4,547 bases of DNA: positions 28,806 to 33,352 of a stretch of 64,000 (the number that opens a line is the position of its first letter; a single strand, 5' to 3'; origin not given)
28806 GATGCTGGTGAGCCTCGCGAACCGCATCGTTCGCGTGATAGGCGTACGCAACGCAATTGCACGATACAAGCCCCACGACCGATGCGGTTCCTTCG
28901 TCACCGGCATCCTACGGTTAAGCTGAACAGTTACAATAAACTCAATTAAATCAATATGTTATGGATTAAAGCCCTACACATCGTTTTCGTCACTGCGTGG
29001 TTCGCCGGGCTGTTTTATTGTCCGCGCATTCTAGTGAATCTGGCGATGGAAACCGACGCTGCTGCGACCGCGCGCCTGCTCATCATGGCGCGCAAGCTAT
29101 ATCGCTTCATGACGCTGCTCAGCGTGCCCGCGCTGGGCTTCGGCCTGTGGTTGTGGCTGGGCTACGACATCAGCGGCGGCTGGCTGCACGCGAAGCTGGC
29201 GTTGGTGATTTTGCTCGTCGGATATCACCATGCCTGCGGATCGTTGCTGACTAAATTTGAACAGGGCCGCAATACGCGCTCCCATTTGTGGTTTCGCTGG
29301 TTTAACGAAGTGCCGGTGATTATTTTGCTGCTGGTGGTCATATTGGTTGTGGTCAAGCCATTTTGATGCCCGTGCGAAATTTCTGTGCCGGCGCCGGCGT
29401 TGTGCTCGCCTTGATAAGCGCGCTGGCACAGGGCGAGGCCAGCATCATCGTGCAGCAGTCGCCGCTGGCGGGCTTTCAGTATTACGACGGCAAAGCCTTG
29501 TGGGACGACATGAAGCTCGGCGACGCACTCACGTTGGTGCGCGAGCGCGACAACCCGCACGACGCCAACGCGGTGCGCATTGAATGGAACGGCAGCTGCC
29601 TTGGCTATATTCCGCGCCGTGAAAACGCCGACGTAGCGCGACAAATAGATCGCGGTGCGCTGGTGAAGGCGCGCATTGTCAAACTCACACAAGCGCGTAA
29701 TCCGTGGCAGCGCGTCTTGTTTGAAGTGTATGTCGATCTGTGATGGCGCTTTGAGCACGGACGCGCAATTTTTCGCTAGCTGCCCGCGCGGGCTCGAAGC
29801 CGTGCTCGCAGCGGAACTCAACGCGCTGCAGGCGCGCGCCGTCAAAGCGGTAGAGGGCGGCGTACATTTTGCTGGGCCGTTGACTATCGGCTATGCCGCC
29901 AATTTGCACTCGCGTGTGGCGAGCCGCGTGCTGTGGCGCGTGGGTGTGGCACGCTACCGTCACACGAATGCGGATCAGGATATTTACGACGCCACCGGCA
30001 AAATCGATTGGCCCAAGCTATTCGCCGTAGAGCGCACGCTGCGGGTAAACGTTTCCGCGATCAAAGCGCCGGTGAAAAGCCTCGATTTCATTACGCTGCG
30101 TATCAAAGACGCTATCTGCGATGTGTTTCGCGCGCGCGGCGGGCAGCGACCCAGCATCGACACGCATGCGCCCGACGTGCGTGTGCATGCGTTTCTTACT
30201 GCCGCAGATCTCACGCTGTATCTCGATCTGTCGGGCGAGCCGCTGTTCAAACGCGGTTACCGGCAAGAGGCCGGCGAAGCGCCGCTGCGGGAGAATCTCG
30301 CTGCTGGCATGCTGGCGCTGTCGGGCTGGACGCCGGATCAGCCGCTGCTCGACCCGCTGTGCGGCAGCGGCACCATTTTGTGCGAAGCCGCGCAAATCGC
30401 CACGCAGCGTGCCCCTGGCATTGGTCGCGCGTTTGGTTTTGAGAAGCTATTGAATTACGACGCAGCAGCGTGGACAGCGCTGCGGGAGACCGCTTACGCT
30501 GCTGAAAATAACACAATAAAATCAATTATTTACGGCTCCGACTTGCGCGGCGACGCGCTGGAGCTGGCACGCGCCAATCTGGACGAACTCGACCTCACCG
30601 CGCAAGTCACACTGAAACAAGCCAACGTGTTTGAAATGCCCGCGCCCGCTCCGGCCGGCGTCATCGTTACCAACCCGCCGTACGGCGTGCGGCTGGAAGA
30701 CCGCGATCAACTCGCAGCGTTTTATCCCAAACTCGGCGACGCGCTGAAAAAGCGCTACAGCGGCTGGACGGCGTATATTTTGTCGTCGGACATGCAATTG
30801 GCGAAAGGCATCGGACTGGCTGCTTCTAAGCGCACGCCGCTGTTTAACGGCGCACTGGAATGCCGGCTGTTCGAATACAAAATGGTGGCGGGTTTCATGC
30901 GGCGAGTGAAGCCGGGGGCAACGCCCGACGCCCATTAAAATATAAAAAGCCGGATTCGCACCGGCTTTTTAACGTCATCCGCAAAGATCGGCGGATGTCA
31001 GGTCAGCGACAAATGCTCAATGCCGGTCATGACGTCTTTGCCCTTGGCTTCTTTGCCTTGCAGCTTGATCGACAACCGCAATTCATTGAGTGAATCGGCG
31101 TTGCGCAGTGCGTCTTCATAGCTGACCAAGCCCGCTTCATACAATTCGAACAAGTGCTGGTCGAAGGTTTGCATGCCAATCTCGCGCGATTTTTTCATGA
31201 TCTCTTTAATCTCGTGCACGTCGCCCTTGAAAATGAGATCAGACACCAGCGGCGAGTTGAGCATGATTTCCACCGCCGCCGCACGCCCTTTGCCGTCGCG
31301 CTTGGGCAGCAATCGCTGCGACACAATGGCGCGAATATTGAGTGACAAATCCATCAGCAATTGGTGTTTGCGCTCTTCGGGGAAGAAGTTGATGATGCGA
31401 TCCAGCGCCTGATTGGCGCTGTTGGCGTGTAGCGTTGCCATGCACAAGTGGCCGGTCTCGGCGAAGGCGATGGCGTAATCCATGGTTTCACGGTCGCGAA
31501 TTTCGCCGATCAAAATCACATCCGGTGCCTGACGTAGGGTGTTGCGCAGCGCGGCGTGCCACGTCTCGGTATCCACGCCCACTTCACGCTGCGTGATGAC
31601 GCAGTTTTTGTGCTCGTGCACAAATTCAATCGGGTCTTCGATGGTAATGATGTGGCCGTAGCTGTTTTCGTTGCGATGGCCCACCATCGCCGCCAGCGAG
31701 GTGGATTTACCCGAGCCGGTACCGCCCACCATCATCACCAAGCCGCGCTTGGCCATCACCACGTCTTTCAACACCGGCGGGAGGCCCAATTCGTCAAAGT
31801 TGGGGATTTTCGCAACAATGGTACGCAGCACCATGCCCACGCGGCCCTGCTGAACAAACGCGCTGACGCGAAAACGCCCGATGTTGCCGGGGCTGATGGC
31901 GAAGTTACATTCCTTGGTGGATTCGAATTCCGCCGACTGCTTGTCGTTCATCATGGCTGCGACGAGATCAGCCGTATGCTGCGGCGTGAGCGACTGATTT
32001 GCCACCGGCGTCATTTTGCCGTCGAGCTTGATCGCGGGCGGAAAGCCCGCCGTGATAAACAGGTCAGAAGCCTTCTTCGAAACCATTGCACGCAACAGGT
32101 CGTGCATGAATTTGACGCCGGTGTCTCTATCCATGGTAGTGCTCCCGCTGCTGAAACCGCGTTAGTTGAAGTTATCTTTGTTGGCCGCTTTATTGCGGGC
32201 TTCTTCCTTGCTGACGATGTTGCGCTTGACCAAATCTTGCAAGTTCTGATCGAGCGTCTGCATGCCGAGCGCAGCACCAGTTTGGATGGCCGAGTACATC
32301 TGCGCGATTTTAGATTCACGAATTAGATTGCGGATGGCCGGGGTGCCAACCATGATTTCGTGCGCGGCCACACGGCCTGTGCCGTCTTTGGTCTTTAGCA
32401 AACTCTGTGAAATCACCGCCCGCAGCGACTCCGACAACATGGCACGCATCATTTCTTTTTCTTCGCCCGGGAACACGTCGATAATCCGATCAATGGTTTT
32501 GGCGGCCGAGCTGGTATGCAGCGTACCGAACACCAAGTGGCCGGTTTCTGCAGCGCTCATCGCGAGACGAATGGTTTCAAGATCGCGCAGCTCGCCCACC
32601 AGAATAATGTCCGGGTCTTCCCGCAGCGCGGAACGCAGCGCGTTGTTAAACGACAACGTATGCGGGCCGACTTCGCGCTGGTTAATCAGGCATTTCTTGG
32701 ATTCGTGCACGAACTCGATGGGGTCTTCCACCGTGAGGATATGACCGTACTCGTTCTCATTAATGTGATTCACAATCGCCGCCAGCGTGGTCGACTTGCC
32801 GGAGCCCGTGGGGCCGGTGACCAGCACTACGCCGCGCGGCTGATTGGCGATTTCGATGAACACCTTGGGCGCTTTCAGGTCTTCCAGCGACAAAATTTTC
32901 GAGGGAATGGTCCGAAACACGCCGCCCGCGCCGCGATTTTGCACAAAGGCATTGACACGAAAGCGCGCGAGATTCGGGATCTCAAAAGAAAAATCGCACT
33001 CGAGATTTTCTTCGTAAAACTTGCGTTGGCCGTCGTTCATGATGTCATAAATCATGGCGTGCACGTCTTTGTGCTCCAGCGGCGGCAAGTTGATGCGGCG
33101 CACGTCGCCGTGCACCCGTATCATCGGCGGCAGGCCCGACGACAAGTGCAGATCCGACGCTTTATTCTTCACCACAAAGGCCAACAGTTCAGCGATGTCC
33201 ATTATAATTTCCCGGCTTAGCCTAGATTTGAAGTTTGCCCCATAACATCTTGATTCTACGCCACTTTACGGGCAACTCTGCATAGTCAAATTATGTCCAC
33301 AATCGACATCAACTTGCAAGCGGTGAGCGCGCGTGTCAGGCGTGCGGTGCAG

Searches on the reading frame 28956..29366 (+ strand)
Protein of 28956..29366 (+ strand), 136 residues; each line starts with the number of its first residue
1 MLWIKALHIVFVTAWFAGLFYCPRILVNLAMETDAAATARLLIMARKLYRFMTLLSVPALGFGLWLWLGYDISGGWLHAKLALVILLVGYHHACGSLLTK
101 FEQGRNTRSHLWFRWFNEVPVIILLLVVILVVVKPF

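Call 59: search_protein_families(library=pfam, proteins=[window:28956-29366:+], max_evalue=0.00001)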
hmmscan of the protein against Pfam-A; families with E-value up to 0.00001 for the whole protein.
window:28956-29366:+ (136 aa): 2 families
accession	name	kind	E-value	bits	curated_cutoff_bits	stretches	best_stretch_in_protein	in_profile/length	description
PF03653.18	UPF0093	-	1.2e-40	139.5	34.2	1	2-136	6-146/146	Uncharacterised protein family (UPF0093)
PF05425.18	CopD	-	1.8e-07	31.9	32.1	1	74-133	42-104/105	Copper resistance protein D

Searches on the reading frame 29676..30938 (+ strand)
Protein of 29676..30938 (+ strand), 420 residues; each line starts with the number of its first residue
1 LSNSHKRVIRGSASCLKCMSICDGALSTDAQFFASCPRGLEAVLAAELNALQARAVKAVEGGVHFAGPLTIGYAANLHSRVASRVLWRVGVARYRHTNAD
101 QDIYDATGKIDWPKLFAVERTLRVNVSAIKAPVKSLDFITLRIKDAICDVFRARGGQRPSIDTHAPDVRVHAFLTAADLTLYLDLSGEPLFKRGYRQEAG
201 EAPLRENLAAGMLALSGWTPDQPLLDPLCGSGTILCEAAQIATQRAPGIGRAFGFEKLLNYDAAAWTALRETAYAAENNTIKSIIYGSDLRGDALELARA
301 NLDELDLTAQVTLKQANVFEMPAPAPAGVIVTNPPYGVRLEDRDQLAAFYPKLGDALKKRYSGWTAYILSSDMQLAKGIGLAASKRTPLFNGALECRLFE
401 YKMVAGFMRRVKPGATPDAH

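Call 59: search_protein_families(library=pfam, proteins=[window:29676-30938:+], max_evalue=0.00001)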
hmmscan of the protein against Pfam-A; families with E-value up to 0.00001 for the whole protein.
window:29676-30938:+ (420 aa): 3 families
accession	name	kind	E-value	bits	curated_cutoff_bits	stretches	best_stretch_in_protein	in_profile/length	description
PF01170.24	UPF0020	-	4.5e-52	177.1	22.3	1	193-398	1-195/197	RMKL-like, methyltransferase domain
PF22020.1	RlmL_1st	-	2.4e-19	69.5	27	1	31-86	1-55/55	RlmL ferredoxin-like domain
PF02926.22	THUMP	-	9.2e-18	64.9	20.6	1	101-184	5-84/84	THUMP domain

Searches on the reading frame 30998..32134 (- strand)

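Call 59: search_protein_families(library=pfam, proteins=[window:30998-32134:-], max_evalue=0.00001)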
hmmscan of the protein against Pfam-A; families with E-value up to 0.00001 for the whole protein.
window:30998-32134:- (378 aa): 1 family
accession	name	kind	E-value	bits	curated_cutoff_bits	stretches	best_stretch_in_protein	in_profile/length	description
PF00437.27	T2SSE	-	2.4e-44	151.9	24.9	1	8-286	10-288/370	Type II/IV secretion system protein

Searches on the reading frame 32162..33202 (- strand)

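Call 59: search_protein_families(library=pfam, proteins=[window:32162-33202:-], max_evalue=0.00001)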
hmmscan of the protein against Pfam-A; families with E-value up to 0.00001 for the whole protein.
window:32162-33202:- (346 aa): 2 families
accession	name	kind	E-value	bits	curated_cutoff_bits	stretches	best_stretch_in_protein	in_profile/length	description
PF00437.27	T2SSE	-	5.3e-53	180.4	24.9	1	4-327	13-332/370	Type II/IV secretion system protein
PF25199.1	nSTAND_NTPase5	-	9.7e-06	25.9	34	0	120-169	38-87/145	Novel STAND NTPase 5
